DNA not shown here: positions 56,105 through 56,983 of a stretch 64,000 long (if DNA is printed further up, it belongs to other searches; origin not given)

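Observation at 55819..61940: Family of small N-anchored coiled coils with an RhxxhE trimerisation motif and His-containing layers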

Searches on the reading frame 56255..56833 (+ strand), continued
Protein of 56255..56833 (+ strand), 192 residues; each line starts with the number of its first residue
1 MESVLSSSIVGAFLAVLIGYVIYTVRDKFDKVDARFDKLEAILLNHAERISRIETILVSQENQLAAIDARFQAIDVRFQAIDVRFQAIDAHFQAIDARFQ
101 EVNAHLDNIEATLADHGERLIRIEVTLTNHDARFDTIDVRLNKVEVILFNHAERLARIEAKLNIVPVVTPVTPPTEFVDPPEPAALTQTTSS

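Call 36: predict_structure(alignment_id=A2)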
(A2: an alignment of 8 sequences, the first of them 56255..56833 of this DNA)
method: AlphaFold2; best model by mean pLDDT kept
length: 192 residues; sequences in the alignment: 8
mean_pLDDT: 84.1   pTM: 0.38
mean pLDDT of the five models: 84.1, 82.8, 81.7, 81.4, 80.2
residues with pLDDT >= 90: 119; 70-90: 38; 50-70: 10; < 50: 25
segments of 3 or more residues with pLDDT < 50: 168-183, 185-192
pLDDT, mean of each block of 10 residues (from residue 1): 71 89 92 92 94 96 97 97 97 98 97 95 92 90 85 79 57 43 44 35
secondary structure, 60 per line:
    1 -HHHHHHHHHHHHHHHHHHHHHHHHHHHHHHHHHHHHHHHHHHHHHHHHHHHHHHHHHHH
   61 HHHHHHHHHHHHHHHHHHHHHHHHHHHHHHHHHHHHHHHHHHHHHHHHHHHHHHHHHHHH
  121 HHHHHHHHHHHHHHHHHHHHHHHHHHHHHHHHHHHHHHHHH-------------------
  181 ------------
elements in order: H2-161

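Call 42: search_protein_representatives(alignment_id=A4)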
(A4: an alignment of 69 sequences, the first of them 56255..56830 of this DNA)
Query: 69 sequences, 183 profile positions. Proteins with E-value up to 0.001 (for the whole library): 3293; up to 1e-10: 218; up to 1e-30: 44. The best 150 are listed.
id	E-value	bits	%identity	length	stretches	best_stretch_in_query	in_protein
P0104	1.8e-52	194.5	-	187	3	25-122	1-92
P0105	4.7e-49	183.4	-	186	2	31-128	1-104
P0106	7.4e-49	182.7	-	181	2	25-144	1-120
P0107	1.6e-47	178.4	-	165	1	25-176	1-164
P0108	1.7e-47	178.3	-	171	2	25-142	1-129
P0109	2.7e-46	174.4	-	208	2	90-175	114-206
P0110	1.0e-45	172.5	-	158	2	25-143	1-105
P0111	1.6e-45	171.8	-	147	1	25-169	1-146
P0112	4.7e-44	167.1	-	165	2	25-164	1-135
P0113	5.1e-44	166.9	-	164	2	32-159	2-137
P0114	3.7e-43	164.1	-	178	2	91-169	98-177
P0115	6.5e-43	163.3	-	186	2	25-143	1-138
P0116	3.6e-41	157.7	-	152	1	25-164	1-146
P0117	4.6e-41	157.3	-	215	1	25-174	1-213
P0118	5.3e-41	157.1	-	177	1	25-168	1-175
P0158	1.2e-27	113.6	-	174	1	29-172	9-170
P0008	1.2e-20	90.8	-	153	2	68-178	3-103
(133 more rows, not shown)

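Call 44: search_solved_structures(query=A4, max_evalue=1, show_alignments=3)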
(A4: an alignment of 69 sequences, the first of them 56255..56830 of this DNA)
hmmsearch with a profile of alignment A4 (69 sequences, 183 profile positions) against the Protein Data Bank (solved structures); distinct sequences matched with E-value up to 1: 109 (the best 60 are shown).
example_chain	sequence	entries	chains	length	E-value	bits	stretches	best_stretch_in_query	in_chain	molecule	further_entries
7zr2_A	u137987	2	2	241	6.2e-06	29.7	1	97-166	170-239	Spike protein S2',Chimeric protein mimic of SARS-CoV-2 Spike HR1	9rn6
7o97_A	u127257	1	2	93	0.00082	22.8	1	83-163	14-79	hypothetical protein UY81_C0065G0003 from Candidatus Giovannonibacteria bacterium converte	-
9z3k_A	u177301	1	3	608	0.00089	22.7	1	81-164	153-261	SPIKE PROTEIN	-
7wxz_A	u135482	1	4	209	0.00095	22.6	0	93-158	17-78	Spike protein S2'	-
9cuy_c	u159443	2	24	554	0.0015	22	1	70-144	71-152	Short tail fiber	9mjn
11hk_A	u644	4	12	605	0.015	18.7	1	109-164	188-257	E-FICS-v3 | Spike protein S2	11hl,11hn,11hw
6gao_A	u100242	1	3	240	0.015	18.7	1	88-162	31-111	Outer capsid protein sigma-1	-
1wyy_A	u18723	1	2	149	0.019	18.4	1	90-163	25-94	E2 Glycoprotein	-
6gaj_A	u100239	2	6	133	0.027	17.9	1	88-168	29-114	Outer capsid protein sigma-1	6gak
7cot_A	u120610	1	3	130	0.045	17.2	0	93-157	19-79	Spike glycoprotein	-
1eq7_A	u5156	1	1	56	0.054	16.9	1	94-143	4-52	OUTER MEMBRANE LIPOPROTEIN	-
2bez_C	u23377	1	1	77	0.059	16.8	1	90-158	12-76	Spike glycoprotein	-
9rld_L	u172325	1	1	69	0.06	16.7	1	94-143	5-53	Major outer membrane lipoprotein Lpp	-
1kfm_A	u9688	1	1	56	0.062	16.7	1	93-143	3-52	MAJOR OUTER MEMBRANE LIPOPROTEIN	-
8x5o_A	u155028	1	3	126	0.063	16.7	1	60-151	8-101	spike protein S2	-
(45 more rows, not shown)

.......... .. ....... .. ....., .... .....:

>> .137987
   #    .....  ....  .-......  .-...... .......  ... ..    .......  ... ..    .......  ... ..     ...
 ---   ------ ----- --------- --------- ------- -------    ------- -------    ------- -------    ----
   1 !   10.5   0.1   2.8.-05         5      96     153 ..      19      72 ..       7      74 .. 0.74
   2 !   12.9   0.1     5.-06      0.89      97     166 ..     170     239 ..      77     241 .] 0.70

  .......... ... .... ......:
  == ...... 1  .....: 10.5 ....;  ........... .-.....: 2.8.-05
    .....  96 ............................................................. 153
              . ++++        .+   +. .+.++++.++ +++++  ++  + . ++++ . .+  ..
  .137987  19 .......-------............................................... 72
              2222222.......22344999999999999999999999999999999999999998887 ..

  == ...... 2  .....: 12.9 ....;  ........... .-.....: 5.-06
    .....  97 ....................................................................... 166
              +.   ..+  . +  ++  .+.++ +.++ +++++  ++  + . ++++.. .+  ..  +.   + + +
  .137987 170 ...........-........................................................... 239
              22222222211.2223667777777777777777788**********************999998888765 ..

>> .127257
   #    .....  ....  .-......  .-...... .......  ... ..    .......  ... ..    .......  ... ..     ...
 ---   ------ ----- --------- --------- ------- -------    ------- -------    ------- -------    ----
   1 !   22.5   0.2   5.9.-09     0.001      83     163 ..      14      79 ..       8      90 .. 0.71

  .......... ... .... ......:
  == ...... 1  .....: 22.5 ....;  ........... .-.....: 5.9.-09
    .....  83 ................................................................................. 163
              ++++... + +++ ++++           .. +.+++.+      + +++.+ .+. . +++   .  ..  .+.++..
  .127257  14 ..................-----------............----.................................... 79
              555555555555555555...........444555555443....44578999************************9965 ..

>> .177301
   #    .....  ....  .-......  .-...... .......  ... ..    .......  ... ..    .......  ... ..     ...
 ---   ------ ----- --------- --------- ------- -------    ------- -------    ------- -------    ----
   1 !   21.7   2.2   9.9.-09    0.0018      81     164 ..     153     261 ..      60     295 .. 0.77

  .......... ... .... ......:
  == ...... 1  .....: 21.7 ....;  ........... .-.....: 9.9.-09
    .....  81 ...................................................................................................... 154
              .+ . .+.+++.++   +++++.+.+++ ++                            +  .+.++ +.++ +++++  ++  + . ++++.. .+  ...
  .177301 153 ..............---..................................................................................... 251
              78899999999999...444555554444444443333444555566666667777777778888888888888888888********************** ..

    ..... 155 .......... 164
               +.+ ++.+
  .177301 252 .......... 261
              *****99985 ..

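Call 48: find_related_loci(query=A4, collection=viral_contigs, flank=8000)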
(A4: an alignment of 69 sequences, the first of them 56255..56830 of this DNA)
Query A4 (192 aa) in viral_contigs; peptide patterns used: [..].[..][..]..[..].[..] (x = any residue, [..] = any of these).
40 stretches matched a pattern, but none encodes a relative of the query by tblastn (E <= 1e-3).

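Call 49: find_encoding_contigs(protein=L033:8780-9274:+, flank=10000, max_places=3)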
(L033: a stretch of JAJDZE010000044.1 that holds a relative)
Protein L033:8780-9274:+ (165 aa): 1 contig read that carries it; 1 place shown.
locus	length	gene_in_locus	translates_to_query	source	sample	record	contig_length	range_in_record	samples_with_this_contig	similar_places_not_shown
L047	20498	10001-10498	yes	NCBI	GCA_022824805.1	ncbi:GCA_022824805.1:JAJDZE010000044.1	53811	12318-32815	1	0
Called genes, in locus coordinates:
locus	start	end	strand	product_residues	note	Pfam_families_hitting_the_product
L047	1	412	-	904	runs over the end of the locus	PF04122:CW_binding_2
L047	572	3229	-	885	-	PF04122:CW_binding_2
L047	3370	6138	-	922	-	PF04122:CW_binding_2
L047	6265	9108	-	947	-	PF04122:CW_binding_2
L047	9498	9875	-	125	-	-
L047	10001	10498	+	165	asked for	-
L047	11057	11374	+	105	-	-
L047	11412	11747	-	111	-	-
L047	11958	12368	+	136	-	-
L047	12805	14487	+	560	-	PF04326:SLFN_AlbA_2 (weak), PF13749:HATPase_c_4, PF22168:DIP2311-like_C (faint)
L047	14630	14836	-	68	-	-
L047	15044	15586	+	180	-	-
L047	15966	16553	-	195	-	PF00156:Pribosyltran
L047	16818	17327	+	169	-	-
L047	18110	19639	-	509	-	PF13180:PDZ_2 (weak), PF05362:Lon_C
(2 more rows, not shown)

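Call 51: find_encoding_contigs(protein=L008:5565-6164:-, flank=10000, max_places=2)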
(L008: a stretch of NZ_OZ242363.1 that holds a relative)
Protein L008:5565-6164:- (200 aa): 1 contig read that carries it; 1 place shown.
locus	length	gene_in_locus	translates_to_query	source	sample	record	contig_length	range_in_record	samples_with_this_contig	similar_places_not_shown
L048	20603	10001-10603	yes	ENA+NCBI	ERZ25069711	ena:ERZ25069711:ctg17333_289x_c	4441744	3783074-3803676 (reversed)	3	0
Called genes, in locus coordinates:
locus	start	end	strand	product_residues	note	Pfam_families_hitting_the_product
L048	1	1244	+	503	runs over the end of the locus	PF00437:T2SSE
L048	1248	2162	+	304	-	PF00482:T2SSF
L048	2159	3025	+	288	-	PF00482:T2SSF (weak)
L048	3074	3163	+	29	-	-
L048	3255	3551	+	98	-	PF13560:HTH_31, PF01381:HTH_3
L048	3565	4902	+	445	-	PF13657:Couple_hipA, PF07804:HipA_C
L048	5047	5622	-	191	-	-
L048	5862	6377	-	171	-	-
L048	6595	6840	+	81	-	-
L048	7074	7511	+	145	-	-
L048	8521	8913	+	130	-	-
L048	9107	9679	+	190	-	-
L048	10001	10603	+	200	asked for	-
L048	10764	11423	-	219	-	PF08843:AbiEii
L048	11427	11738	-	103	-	-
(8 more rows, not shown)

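Call 52: find_encoding_contigs(protein=L027:10648-11211:+, flank=10000, max_places=2)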
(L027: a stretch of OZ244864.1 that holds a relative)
Protein L027:10648-11211:+ (188 aa): 1 contig read that carries it; 1 place shown.
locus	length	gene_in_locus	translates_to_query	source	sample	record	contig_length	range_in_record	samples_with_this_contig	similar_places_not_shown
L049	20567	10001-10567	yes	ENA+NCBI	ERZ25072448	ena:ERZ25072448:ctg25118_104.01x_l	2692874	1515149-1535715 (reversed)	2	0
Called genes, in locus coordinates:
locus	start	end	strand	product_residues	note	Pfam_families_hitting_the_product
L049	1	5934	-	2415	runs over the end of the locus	PF00041:fn3 (weak), PF16656:Pur_ac_phosph_N (faint), PF22433:MtxA_IG-like (faint), PF25059:FN3_DSCAM-DSCAML_C (faint), PF25833:Fn3_SaeA_3rd (faint), PF00041:fn3, PF03160:Calx-beta (faint), PF00041:fn3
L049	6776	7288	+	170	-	-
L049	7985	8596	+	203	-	-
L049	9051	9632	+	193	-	-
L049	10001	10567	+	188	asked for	-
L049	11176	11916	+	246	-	-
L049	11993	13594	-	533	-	PF05681:Fumerase, PF05683:Fumerase_C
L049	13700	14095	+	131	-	PF00903:Glyoxalase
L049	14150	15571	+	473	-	PF05496:RuvB_N, PF13481:AAA_25 (faint), PF00004:AAA, PF07728:AAA_5, PF13173:AAA_14 (weak), PF20720:nSTAND3 (weak), PF16193:AAA_assoc_2, PF12002:MgsA_C, +3 more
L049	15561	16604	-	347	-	PF00005:ABC_tran, PF13304:AAA_21 (faint), PF08402:TOBE_2 (faint)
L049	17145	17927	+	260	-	PF00218:IGPS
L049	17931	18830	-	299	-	PF00378:ECH_1, PF16113:ECH_2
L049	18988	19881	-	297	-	PF18075:FtsX_ECD, PF02687:FtsX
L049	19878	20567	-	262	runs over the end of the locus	-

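Call 53: find_encoding_contigs(protein=L035:9755-10297:+, flank=10000, max_places=2)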
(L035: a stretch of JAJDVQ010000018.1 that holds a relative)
Protein L035:9755-10297:+ (181 aa): 3 contigs read that carry it; 2 places shown.
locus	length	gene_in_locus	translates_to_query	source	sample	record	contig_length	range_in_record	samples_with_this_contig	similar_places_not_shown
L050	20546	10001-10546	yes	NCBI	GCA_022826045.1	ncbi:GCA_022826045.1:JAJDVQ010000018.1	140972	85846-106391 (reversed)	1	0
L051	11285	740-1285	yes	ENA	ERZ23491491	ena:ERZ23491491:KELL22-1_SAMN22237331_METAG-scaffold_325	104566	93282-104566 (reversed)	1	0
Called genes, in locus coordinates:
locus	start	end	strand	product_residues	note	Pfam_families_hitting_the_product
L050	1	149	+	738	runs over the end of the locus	PF00141:peroxidase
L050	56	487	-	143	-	-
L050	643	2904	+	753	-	PF01315:Ald_Xan_dh_C, PF02738:MoCoBD_1, PF20256:MoCoBD_2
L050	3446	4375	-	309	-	PF01909:NTP_transf_2, PF18765:Polbeta (weak)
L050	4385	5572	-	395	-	-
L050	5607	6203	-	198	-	-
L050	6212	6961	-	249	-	-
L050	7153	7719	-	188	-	-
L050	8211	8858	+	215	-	-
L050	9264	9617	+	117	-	-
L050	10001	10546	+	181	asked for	-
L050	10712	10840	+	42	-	-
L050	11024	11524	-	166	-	-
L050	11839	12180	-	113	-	-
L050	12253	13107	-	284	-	PF00482:T2SSF (weak)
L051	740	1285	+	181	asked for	-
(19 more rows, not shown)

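Call 62: find_encoding_contigs(protein=L015:9863-10507:+, flank=10000, max_places=1)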
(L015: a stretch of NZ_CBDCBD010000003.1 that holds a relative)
Protein L015:9863-10507:+ (215 aa): 2 contigs read that carry it; 1 place shown.
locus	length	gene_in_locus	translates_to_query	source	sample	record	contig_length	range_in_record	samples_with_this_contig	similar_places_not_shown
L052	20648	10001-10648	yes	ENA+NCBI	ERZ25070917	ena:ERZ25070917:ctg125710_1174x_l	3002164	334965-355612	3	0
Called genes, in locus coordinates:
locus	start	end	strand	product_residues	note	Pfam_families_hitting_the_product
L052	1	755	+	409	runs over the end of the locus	PF01946:Thi4 (weak), PF01266:DAO, PF13450:NAD_binding_8 (weak)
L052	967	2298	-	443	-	PF01266:DAO, PF13454:NAD_binding_9 (faint)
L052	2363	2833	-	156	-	-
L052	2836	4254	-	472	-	PF01645:Glu_synthase, PF01070:FMN_dh, PF00478:IMPDH (weak), PF03060:NMO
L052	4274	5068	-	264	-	PF01493:GXGXG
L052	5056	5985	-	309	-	PF13522:GATase_6, PF13537:GATase_7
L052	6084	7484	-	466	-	PF00120:Gln-synt_C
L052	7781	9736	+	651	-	PF02113:Peptidase_S13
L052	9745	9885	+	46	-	-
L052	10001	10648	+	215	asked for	PF04513:Baculo_PEP_C (faint), PF07798:CCDC90-like (faint)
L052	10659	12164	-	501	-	PF00561:Abhydrolase_1, PF12697:Abhydrolase_6 (weak)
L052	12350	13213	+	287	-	-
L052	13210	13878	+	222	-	-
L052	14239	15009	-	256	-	PF07885:Ion_trans_2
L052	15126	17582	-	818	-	PF03176:MMPL, PF00873:ACR_tran (faint), PF12349:Sterol-sensing (faint), PF03176:MMPL, PF02460:Patched (weak)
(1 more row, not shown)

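Call 63: find_encoding_contigs(protein=L025:9809-10357:+, flank=10000, max_places=1)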
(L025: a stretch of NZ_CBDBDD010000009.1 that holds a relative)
Protein L025:9809-10357:+ (183 aa): 1 contig read that carries it; 1 place shown.
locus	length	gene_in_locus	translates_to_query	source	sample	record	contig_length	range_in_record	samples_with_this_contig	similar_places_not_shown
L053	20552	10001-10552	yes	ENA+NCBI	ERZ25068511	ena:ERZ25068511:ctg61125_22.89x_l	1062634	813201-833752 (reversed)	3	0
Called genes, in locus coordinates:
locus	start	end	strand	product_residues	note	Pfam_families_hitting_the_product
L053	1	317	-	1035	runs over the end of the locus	PF00176:SNF2-rel_dom (weak), PF00270:DEAD (faint), PF04851:ResIII (faint), PF00176:SNF2-rel_dom (weak), PF00271:Helicase_C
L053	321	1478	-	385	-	PF14072:DndB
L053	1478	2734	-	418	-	PF01702:TGT (weak)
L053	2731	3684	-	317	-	-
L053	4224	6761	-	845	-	PF02515:CoA_transf_3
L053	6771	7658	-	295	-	-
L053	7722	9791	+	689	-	PF01522:Polysacc_deac_1 (weak)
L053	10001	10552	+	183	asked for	-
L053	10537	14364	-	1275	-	PF13540:RCC1_2 (weak), PF25390:WD40_RLD, PF13540:RCC1_2, PF00041:fn3 (weak)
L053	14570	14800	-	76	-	-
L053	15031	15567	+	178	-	-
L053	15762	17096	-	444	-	PF00296:Bac_luciferase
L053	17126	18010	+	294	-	PF00293:NUDIX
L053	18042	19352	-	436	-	PF01266:DAO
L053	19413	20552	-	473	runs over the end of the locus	PF05195:AMP_N, PF00557:Peptidase_M24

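Call 64: find_encoding_contigs(protein=L029:9842-10381:+, flank=10000, max_places=1)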
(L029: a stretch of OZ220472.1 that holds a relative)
Protein L029:9842-10381:+ (180 aa): 3 contigs read that carry it; 1 place shown.
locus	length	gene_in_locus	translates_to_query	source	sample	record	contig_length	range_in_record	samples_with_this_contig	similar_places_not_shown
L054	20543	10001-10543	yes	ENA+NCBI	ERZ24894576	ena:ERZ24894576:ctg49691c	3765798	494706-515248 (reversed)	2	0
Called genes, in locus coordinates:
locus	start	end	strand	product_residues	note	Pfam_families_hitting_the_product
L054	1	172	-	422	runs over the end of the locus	PF00067:p450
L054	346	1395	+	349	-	PF02558:ApbA, PF08546:ApbA_C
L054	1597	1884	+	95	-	-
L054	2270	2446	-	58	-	-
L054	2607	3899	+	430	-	PF02661:Fic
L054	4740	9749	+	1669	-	PF03160:Calx-beta (faint)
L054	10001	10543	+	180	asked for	-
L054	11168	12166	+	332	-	PF01909:NTP_transf_2, PF18765:Polbeta (weak), PF05168:HEPN (faint)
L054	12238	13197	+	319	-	PF12705:PDDEXK_1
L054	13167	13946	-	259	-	PF13302:Acetyltransf_3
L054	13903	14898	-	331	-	PF02541:Ppx-GppA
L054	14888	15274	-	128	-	PF04417:DUF501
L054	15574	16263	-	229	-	PF06240:COXG, PF10604:Polyketide_cyc2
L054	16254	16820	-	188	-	PF12804:NTP_transf_3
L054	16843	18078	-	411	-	PF02771:Acyl-CoA_dh_N, PF02770:Acyl-CoA_dh_M, PF00441:Acyl-CoA_dh_1, PF08028:Acyl-CoA_dh_2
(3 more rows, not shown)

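Call 74: find_homologous_proteins(query=P0158, max_evalue=0.001)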
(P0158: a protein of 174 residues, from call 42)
Query P0158 (174 aa): 129 proteins with E <= 0.001 among 563 candidates; the best 120 are listed.
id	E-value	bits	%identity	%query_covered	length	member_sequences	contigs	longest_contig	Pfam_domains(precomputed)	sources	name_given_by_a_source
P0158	6.0e-105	366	100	100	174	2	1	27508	-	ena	-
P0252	5.8e-99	347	87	100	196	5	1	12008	-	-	-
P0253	3.6e-96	338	95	100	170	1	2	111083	-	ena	-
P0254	9.0e-79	281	84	99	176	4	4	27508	-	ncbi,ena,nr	ncbi:MAG: hypothetical protein OXE93_08605 [bacterium]|nr:hypothetical protein [bacterium]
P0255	5.0e-37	146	41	94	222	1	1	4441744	-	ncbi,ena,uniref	ncbi:hypothetical protein [Candidatus Poriferisodalis sp.]|uniref:hypothetical protein n=1 Tax=Candi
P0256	2.1e-36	144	54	94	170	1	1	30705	-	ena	-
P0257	2.7e-36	143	54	94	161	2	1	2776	-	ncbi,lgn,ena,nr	ncbi:MAG: hypothetical protein OXM54_17840 [Acidimicrobiaceae bacterium]|nr:hypothetical protein [Ac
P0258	2.6e-35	140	43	94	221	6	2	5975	PF01442.24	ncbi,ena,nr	ncbi:MAG: hypothetical protein OXI97_03190 [Acidimicrobiaceae bacterium]|nr:hypothetical protein [Ac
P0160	2.7e-35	140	43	94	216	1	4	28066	PF01442.24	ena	-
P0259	1.7e-34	137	43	94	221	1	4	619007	-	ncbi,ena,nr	ncbi:MAG: hypothetical protein OXG76_07705 [Acidimicrobiaceae bacterium]|nr:hypothetical protein [Ac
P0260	1.9e-34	137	53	94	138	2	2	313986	-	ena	-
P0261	2.7e-34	137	52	94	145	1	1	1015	-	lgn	-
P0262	1.2e-33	135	51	91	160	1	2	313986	-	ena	-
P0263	5.0e-33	133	51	94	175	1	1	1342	-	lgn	-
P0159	1.4e-32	131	52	94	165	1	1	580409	-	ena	-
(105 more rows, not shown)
